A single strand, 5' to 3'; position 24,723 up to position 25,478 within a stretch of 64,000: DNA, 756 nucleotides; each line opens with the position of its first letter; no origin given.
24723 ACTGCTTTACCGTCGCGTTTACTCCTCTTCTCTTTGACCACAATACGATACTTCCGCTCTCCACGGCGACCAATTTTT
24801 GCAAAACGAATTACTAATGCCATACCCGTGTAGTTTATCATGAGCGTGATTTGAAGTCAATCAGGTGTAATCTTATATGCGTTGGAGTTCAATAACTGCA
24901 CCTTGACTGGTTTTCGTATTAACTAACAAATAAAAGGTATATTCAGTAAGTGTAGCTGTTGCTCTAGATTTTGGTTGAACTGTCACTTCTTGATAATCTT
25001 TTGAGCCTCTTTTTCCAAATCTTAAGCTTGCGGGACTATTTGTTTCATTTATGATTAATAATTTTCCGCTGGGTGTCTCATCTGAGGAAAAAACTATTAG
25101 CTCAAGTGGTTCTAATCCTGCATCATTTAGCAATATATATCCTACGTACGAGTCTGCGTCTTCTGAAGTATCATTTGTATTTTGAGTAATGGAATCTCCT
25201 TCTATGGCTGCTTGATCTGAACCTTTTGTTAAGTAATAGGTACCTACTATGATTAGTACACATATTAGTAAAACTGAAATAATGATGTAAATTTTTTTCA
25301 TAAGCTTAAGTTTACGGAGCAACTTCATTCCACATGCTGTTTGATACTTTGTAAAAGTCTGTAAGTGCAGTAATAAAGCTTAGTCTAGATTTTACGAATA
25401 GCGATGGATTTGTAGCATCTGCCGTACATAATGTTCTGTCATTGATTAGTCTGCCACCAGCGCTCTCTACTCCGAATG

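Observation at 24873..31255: Operon of two paralogous giant surface proteins, each followed by small membrane-anchored partner proteins, adjacent to the pilus locus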

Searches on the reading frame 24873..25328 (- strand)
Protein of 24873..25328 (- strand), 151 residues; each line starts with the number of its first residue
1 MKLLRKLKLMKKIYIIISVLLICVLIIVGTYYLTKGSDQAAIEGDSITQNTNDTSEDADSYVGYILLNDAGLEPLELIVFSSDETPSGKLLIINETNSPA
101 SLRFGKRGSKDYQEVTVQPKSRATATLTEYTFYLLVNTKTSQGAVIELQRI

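Call 3: search_protein_families(library=pfam, proteins=[window:24873-25328:-], max_evalue=1)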
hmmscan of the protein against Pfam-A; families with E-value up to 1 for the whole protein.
window:24873-25328:- (151 aa): 3 families
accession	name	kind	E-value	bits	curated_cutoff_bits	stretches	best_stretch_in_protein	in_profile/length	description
PF20187.3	DUF6550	-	0.022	15.4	27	1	10-56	8-55/190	Family of unknown function (DUF6550)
PF19554.4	DUF6077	-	0.029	13.6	27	1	5-65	104-164/354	Family of unknown function (DUF6077)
PF13624.11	SurA_N_3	-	0.15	12.3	27.2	1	7-51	5-53/162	SurA-like N-terminal domain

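Call 4: search_protein_families(library=ncbifam, proteins=[window:24873-25328:-], max_evalue=1)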
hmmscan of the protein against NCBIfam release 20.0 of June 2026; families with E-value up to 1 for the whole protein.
window:24873-25328:- (151 aa): 7 families
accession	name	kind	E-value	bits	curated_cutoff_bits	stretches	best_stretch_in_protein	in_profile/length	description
NF041503.1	WZX_like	subfamily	0.00044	19.4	300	1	3-40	85-123/429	O-unit flippase-like protein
NF004285.1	PRK05696.1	equivalog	0.015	15.1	179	1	10-55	17-64/171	flagellar basal body-associated protein FliL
NF045737.1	MPN070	equivalog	0.039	14.1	200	1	1-52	1-56/127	MPN070 family protein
NF047909.1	CellAnchorMapZStrp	equivalog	0.055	12.3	700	1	9-53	160-205/474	cell division site-positioning protein MapZ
NF042931.1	SAG1386_EF1546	equivalog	0.061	13.4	80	1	15-56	33-76/158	SAG1386/EF1546 family surface-associated protein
NF033598.2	elast_bind_EbpS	equivalog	0.1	11.5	300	1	8-57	303-354/498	elastin-binding protein EbpS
NF042413.1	NGO_0222_fam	subfamily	0.11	12.8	38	1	13-42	9-38/74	NGO_0222 family membrane protein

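Call 20: search_protein_representatives(alignment_id=A1)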
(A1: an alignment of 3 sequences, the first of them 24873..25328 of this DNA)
Query: 3 sequences, 147 profile positions. Proteins with E-value up to 0.001 (for the whole library): 16; up to 1e-10: 6; up to 1e-30: 3. The best 16 are listed.
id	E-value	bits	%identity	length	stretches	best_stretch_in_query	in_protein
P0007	5.7e-62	224.1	-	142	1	4-147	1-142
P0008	1.0e-58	213.6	-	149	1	1-144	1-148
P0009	1.5e-47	177.4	-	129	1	18-147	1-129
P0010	2.1e-14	69.8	-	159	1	3-144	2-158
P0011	2.5e-12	63.1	-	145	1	4-146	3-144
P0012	4.5e-12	62.2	-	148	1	5-144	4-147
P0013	1.3e-10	57.5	-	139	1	3-144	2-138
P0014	3.8e-08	49.5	-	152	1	3-146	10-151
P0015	4.3e-06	42.8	-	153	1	36-144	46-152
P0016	3.4e-05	39.9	-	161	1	6-140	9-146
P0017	4.8e-05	39.5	-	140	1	5-143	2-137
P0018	6.1e-05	39.1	-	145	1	4-143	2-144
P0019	2.9e-04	36.9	-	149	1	4-145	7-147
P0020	3.2e-04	36.8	-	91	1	58-145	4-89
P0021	3.3e-04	36.7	-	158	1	4-145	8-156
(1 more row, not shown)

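Call 23: search_protein_families(library=pfam, alignment_id=A2, max_evalue=1)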
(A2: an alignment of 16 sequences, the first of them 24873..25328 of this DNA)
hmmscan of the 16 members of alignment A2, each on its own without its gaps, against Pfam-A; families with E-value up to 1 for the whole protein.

A. member 1, window:24873-25328:- (151 aa): 3 families
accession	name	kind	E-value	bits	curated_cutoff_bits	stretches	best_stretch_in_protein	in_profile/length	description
PF20187.3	DUF6550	-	0.022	15.4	27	1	10-56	8-55/190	Family of unknown function (DUF6550)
PF19554.4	DUF6077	-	0.029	13.6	27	1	5-65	104-164/354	Family of unknown function (DUF6077)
PF13624.11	SurA_N_3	-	0.15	12.3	27.2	1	7-51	5-53/162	SurA-like N-terminal domain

B. families by the number of members that match (of 16 scanned): 46 families (the first 25 are shown)
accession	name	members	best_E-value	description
PF13473.12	Cupredoxin_1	6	1.3e-09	Cupredoxin-like domain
PF20187.3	DUF6550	2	0.013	Family of unknown function (DUF6550)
PF06129.17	Chordopox_G3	2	0.031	Chordopoxvirus G3 protein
PF06365.17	CD34_antigen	2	0.046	CD34/Podocalyxin family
PF25184.1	YxzE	2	0.059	YxzE-like putative bacteriocin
PF00127.26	Copper-bind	1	0.00038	Copper binding proteins, plastocyanin/azurin family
PF22076.2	Cep192_D6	1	0.0038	Cep192 domain 6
PF24053.1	DUF7356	1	0.013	Domain of unknown function (DUF7356)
PF24312.1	Ig-like_POM152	1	0.014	Nucleoporin POM152, Ig-like domain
PF12730.13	ABC2_membrane_4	1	0.019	ABC-2 family transporter protein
PF14592.12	Chondroitinas_B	1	0.02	Chondroitinase B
PF17561.7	TssO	1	0.021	Type VI secretion system, TssO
PF20098.4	DUF6488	1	0.024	Family of unknown function (DUF6488)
PF19554.4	DUF6077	1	0.029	Family of unknown function (DUF6077)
PF13800.11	Sigma_reg_N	1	0.037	Sigma factor regulator N-terminal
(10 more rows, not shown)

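Call 24: search_solved_structures(query=A2, max_evalue=10, show_alignments=2)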
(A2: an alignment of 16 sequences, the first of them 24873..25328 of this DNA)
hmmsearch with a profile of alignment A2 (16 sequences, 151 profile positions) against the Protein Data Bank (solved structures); distinct sequences matched with E-value up to 10: 14.
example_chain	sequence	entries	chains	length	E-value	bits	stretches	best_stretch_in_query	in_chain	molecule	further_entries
8bl6_A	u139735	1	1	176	0.02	17.9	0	74-128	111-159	dIG14-scdim-EF62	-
4gb7_A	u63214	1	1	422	0.33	14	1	1-43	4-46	6-aminohexanoate-dimer hydrolase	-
7zmq_K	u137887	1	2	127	0.48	13.5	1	100-141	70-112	Gluebody G2*-006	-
7zmr_K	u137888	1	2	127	0.48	13.4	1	100-141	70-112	Gluebody G2*-011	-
7zmt_K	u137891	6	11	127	0.56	13.2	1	100-141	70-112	Gluebody G5-006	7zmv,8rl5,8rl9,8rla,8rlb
7sqc_F0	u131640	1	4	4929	0.61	13.1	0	82-126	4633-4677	Hydin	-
7zmm_K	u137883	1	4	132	0.86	12.6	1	100-141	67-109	Gluebody G2-001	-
7zml_K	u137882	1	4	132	0.86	12.6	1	100-141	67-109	Gluebody G1-001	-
7zmn_K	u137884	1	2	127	1.2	12.1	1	100-141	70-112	Gluebody G3-048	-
7zmp_K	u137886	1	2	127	1.2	12.1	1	100-141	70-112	Gluebody G3-055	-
7zms_K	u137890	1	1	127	1.2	12.1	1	100-141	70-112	Gluebody G4-043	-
1prr_A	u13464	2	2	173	1.3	12.1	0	62-84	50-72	DEVELOPMENT-SPECIFIC PROTEIN S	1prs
9iho_A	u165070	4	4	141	3.1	10.8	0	9-44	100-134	NADH-ubiquinone oxidoreductase chain 3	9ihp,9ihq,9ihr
2lk9_A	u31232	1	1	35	3.1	10.8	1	4-34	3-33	Bone marrow stromal antigen 2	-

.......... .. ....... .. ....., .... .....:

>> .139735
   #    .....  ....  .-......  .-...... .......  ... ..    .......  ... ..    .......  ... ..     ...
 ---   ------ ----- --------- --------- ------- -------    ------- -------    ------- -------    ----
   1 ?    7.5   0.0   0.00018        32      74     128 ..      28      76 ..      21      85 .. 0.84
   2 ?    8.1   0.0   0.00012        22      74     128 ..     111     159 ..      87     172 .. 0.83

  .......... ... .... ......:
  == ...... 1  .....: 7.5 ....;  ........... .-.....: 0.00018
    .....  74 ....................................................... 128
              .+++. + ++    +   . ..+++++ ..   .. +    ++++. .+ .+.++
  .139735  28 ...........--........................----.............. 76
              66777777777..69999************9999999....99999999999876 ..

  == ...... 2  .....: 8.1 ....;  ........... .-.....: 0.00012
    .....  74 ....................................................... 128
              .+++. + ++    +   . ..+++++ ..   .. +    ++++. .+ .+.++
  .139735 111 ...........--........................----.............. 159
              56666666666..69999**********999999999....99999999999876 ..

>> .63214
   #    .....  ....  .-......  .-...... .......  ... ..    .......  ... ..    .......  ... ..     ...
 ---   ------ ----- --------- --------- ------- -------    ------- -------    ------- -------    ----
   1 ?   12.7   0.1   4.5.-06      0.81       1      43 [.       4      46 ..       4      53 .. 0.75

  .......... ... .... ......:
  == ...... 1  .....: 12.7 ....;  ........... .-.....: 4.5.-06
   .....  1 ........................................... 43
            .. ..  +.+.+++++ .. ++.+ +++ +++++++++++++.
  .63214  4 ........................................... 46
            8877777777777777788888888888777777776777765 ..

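Call 34: find_homologous_proteins(query=A2, max_evalue=0.01)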
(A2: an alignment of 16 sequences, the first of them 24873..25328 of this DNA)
Query A2 (16 sequences) (151 aa, profile of the alignment): 5 proteins with E <= 0.01 among 3742 candidates.
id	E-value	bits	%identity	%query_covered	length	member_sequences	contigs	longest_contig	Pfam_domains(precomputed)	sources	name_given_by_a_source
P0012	2.2e-38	149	29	34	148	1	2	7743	-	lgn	-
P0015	3.4e-37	146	-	-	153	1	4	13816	-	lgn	-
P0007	1.7e-31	127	100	94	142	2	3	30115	-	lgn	-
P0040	1.5e-30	124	50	8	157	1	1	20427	-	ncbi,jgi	jgi:hypothetical protein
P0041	1.7e-24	104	25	63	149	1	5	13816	-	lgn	-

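Call 35: find_encoding_contigs(protein=P0015, flank=10000)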
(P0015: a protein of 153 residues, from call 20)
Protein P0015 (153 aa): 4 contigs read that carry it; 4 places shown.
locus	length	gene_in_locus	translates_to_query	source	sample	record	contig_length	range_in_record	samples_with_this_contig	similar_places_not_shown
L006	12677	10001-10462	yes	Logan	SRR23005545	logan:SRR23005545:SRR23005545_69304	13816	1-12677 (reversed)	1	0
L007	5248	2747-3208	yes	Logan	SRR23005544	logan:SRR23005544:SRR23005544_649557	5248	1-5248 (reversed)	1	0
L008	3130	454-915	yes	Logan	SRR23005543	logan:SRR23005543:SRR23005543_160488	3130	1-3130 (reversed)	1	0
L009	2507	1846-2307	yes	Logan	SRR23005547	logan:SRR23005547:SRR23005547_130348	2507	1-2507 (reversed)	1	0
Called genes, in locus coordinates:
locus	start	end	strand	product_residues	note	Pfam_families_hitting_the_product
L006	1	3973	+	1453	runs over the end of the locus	-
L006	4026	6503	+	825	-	-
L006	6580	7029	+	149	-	-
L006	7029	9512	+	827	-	PF13620:CarboxypepD_reg (faint), PF17210:SdrD_B (weak), PF17802:SpaA (faint)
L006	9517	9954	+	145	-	-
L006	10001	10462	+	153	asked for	-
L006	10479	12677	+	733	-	?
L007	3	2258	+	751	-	?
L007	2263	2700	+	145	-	-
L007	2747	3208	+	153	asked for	-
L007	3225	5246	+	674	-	?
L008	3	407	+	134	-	?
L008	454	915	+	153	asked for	-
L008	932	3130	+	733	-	?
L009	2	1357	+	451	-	?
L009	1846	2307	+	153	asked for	-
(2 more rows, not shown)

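Call 36: find_encoding_contigs(protein=P0012, flank=10000)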
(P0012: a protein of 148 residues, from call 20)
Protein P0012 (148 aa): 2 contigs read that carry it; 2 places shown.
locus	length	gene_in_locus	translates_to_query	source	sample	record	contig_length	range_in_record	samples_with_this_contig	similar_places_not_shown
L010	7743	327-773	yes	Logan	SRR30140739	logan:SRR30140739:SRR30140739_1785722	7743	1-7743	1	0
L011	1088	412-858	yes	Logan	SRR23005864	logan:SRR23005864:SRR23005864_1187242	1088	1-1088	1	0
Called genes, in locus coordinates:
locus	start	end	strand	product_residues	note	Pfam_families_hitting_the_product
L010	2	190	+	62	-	?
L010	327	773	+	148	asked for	-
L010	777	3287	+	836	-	-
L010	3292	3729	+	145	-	-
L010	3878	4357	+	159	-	-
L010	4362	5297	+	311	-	-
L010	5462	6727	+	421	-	-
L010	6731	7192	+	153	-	-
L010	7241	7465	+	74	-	PF00886:Ribosomal_S16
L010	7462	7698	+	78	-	PF13083:KH_KhpA-B, PF00013:KH_1 (weak)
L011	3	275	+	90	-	?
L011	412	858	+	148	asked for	-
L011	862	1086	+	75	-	?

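Call 61: predict_structure(alignment_id=A2)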
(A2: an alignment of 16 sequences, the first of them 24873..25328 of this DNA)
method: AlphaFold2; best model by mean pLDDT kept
length: 151 residues; sequences in the alignment: 16
mean_pLDDT: 88.3   pTM: 0.64
mean pLDDT of the five models: 88.3, 87.8, 87.2, 86.9, 86.4
residues with pLDDT >= 90: 110; 70-90: 19; 50-70: 13; < 50: 9
segments of 3 or more residues with pLDDT < 50: 37-42
pLDDT, mean of each block of 10 residues (from residue 1): 77 94 97 68 56 64 96 97 93 98 97 96 96 98 98 93
secondary structure, 60 per line:
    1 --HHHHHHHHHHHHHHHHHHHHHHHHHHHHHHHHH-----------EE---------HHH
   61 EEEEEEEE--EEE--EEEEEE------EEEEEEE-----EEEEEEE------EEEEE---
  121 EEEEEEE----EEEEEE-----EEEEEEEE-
elements in order: H3-35 E61-68 E71-73 E76-81 E88-94 E100-106 E113-117 E121-127 E132-137 E143-150

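Call 66: find_encoding_contigs(protein=P0017, flank=6000, max_places=3)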
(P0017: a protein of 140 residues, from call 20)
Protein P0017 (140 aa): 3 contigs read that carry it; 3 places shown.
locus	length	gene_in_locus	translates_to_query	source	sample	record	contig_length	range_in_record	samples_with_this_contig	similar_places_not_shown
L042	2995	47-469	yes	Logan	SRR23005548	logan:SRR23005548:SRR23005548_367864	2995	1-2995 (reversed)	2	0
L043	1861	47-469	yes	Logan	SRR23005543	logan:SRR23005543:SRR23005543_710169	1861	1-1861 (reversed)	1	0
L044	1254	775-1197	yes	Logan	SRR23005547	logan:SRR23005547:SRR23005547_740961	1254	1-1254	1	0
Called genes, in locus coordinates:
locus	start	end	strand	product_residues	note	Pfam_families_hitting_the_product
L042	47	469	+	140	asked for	-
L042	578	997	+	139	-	-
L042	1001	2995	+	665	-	?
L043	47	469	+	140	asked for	-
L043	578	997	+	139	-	-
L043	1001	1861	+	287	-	?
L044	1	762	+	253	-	?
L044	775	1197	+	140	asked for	-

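Call 67: find_encoding_contigs(protein=P0016, flank=6000, max_places=3)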
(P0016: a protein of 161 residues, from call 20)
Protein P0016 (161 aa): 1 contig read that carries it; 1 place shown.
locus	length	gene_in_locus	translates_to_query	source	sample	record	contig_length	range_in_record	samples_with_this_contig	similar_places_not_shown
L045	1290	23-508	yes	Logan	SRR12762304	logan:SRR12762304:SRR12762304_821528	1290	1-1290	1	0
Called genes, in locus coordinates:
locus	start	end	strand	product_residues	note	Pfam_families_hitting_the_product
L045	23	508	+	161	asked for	-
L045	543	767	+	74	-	PF00886:Ribosomal_S16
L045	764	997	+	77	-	PF13083:KH_KhpA-B, PF00013:KH_1 (weak)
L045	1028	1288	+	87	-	?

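Call 81: find_encoding_contigs(protein=P0021, flank=6000, max_places=2)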
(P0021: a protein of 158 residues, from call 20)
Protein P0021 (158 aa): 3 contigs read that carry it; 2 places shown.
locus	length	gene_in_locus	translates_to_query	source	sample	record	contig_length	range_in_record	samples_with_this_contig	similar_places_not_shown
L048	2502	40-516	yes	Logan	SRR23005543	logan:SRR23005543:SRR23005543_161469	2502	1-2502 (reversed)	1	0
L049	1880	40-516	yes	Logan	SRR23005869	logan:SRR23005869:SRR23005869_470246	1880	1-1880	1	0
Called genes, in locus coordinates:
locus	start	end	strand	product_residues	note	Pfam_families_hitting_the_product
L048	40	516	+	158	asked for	-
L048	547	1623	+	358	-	-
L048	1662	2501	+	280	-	?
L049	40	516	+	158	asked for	-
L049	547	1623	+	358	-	-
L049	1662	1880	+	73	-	?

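Call 82: find_encoding_contigs(protein=P0018, flank=6000, max_places=2)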
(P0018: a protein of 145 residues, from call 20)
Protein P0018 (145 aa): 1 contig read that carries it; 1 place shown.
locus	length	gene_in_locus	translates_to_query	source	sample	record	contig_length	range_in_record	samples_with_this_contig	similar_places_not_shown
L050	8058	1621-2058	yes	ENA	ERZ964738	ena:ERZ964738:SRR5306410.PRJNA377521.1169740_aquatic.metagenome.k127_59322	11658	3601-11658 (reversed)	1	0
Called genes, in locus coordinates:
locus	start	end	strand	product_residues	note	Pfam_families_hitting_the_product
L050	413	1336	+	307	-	-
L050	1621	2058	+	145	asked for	PF13473:Cupredoxin_1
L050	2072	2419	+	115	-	PF07681:DoxX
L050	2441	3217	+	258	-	PF01925:TauE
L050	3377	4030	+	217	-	PF13240:Zn_Ribbon_1 (weak), PF03703:bPH_2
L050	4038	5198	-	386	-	-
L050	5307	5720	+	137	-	PF11969:DcpS_C, PF01230:HIT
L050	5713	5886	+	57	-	-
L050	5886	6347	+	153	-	PF02590:SPOUT_MTase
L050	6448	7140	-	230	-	PF00696:AA_kinase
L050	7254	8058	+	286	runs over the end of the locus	PF01381:HTH_3, PF13560:HTH_31, PF00702:Hydrolase, PF13419:HAD_2 (weak)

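Call 90: search_protein_families(library=padloc, proteins=[window:24873-25328:-], max_evalue=0.01)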
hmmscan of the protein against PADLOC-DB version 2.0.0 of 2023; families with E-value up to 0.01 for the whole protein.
window:24873-25328:- (151 aa): 0 families

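Call 91: search_protein_families(library=phrogs, proteins=[window:24873-25328:-], max_evalue=0.01)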
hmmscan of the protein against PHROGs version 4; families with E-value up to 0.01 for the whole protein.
window:24873-25328:- (151 aa): 1 family
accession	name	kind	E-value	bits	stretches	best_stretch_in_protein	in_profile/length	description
phrog_14997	-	unknown function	0.0023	18.5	1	5-43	11-49/253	-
